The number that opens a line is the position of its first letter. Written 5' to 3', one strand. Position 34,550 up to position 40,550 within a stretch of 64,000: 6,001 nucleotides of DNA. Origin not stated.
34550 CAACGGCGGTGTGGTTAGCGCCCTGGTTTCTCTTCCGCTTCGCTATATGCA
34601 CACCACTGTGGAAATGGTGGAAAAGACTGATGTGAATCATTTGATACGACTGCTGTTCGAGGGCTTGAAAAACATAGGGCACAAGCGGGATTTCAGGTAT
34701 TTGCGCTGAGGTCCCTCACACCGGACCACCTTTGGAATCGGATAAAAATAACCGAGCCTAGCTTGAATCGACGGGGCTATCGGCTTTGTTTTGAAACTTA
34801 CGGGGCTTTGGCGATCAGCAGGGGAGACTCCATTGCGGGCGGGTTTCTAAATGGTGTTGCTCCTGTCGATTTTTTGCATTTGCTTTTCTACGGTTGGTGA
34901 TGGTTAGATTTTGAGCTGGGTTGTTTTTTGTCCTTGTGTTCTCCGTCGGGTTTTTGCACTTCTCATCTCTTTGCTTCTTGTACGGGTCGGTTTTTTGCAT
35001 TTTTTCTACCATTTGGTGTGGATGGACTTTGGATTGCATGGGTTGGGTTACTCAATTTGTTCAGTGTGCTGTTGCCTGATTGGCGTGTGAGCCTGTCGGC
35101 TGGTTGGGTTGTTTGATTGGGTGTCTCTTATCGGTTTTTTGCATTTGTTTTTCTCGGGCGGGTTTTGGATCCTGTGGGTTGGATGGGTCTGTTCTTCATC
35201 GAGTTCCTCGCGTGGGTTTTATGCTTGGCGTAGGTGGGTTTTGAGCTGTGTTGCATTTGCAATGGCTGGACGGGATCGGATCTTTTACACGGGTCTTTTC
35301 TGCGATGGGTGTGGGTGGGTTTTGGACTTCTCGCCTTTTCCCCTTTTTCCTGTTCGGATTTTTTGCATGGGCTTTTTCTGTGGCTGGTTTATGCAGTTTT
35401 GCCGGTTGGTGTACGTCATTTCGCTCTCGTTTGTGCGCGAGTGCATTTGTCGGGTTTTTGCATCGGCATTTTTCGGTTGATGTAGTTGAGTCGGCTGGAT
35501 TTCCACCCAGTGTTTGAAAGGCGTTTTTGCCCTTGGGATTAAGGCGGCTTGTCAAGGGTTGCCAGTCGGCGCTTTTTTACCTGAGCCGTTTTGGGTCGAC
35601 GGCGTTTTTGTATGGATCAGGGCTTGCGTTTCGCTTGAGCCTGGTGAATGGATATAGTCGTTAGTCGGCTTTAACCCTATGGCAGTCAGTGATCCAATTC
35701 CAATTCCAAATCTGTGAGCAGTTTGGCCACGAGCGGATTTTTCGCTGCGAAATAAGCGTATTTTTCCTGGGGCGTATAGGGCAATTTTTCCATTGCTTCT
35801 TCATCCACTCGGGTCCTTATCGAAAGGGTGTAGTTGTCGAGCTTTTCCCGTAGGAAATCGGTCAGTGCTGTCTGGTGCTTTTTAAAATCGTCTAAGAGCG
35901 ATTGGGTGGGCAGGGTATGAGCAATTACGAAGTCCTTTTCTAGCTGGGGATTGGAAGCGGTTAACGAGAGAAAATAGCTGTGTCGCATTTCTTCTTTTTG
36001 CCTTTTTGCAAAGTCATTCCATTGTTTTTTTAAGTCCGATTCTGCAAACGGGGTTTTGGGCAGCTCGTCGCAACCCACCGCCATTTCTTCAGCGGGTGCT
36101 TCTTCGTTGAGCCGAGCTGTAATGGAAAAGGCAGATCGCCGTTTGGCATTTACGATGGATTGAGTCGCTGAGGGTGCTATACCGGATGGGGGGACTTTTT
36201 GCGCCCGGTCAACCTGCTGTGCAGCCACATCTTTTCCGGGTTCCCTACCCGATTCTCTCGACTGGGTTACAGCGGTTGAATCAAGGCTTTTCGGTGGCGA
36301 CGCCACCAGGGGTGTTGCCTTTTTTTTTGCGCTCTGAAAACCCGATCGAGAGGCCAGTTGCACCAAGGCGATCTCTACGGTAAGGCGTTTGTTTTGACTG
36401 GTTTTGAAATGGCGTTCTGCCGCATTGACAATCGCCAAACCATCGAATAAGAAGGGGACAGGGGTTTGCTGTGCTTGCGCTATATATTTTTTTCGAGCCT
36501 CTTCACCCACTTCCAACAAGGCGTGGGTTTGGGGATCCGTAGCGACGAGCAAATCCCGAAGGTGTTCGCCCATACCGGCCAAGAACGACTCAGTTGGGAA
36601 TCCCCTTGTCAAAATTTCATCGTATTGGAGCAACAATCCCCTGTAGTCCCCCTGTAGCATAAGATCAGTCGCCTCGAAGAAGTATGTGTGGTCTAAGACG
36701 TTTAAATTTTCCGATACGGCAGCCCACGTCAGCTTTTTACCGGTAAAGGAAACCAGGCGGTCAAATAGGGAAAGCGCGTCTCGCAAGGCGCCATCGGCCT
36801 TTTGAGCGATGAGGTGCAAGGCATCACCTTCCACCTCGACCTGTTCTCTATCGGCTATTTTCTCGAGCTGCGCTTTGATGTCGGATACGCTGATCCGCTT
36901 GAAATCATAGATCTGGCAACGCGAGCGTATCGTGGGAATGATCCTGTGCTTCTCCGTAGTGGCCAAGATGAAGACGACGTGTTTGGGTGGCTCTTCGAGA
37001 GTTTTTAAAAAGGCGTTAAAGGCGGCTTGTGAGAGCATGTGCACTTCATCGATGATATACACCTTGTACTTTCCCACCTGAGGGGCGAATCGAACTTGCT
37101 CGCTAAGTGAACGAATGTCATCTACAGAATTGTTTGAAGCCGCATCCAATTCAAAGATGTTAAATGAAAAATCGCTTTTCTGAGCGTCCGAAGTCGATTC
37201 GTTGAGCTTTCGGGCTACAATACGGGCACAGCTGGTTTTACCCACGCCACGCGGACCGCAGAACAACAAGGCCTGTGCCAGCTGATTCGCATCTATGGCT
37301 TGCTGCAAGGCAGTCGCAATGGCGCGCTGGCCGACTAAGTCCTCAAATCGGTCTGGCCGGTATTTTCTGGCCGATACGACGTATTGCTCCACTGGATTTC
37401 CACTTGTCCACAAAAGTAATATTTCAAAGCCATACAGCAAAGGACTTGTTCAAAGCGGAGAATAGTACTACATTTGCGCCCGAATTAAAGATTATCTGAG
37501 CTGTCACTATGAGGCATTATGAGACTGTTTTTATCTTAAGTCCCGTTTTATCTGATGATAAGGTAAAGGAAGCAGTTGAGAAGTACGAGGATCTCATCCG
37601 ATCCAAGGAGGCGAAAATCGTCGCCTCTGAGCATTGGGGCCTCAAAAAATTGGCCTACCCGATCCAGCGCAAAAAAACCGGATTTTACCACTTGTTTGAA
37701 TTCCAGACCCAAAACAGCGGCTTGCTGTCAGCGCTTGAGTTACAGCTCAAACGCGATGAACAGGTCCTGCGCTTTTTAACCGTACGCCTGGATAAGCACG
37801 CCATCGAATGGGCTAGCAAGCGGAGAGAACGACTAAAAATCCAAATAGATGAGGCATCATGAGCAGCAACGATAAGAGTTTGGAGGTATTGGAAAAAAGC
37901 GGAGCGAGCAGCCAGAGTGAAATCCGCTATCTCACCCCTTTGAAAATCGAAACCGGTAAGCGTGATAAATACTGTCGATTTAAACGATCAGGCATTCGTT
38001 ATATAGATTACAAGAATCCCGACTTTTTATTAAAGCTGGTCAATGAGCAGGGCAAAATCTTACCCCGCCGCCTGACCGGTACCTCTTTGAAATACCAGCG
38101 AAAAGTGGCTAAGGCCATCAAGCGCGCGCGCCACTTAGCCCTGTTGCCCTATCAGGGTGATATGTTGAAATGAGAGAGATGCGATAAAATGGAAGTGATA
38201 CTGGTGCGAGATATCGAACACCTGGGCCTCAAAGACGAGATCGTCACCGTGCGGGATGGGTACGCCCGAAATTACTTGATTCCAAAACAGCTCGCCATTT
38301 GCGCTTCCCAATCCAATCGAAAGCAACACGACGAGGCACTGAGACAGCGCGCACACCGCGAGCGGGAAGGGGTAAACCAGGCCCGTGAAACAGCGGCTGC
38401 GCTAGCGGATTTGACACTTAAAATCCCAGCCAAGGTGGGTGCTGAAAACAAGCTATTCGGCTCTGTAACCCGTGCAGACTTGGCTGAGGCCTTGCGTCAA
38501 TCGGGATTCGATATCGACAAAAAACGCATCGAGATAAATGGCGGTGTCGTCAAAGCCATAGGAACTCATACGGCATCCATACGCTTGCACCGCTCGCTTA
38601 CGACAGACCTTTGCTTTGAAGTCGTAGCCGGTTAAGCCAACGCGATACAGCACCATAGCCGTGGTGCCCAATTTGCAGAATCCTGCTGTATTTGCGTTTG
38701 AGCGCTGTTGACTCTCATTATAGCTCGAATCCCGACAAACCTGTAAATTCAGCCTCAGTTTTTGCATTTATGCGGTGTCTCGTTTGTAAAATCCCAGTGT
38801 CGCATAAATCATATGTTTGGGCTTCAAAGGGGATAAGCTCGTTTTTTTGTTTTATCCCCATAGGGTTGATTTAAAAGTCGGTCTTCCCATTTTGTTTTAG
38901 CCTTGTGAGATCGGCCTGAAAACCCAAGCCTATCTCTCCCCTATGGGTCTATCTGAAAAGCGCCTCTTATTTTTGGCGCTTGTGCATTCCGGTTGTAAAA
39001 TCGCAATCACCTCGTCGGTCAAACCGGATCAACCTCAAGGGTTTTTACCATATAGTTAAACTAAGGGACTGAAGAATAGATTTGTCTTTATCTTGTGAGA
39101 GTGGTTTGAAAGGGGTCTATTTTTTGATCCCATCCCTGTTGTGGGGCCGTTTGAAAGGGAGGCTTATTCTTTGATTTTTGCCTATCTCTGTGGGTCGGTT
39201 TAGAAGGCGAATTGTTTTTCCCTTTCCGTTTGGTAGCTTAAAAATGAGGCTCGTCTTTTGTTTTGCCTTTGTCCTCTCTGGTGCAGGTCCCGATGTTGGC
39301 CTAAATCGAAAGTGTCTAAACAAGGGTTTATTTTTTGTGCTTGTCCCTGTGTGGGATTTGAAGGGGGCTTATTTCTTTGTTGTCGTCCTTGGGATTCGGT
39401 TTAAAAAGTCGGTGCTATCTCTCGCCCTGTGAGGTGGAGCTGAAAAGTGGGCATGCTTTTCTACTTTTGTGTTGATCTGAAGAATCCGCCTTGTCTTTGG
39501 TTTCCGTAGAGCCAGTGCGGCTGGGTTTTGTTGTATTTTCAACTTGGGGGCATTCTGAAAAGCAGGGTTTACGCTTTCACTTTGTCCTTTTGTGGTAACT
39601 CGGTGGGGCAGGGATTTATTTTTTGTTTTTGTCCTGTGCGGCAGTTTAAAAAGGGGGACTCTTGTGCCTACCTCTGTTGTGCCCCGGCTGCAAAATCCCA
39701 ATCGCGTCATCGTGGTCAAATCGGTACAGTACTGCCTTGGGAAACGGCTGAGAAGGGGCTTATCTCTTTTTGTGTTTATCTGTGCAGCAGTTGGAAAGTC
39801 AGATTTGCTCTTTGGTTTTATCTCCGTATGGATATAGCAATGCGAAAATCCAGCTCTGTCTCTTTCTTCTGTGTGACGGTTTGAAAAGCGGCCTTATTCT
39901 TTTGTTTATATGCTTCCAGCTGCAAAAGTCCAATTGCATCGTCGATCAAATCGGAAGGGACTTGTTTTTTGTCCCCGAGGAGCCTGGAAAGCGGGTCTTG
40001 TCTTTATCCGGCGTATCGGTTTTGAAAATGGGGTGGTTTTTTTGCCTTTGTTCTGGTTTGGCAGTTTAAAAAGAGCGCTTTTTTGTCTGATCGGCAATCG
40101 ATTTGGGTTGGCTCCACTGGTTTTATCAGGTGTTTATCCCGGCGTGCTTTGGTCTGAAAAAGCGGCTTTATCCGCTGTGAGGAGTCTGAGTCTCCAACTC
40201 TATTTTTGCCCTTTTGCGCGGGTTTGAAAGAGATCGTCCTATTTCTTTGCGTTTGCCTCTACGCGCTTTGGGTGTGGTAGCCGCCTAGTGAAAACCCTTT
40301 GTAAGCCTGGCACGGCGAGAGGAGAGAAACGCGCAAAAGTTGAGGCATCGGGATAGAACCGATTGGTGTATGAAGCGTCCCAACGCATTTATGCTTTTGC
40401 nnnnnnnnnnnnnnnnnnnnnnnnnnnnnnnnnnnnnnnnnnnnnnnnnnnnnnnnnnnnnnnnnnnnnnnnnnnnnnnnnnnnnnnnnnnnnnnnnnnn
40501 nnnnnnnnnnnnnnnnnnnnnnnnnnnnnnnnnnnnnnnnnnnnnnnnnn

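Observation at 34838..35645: Long segments conserved between arrays 16-34 kb apart: a dispersed family in a single orientation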

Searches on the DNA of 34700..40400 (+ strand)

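Call 43: search_rna_families(source=window, start=34700, end=40400, threshold=evalue, max_evalue=1)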
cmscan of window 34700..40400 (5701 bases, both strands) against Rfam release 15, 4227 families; matches with E-value up to 1: 1.
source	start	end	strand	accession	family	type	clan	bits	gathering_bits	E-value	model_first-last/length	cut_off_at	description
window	40012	40114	+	RF01930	bxd_2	Gene; lncRNA;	-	18.5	80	0.83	1-91/91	no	Bithoraxoid conserved region 2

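Call 46: search_dna_similar(query=window:34838-35645:+, collection=plasmids, mode=distant, max_evalue=0.001, max_rows=10)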
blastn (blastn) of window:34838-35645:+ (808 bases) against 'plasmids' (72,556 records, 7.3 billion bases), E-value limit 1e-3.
No match.

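Call 47: search_dna_similar(query=window:34838-35645:+, collection=phages, mode=distant, max_evalue=0.001, max_rows=10)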
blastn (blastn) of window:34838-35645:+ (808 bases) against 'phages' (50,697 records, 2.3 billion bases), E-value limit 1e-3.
No match.
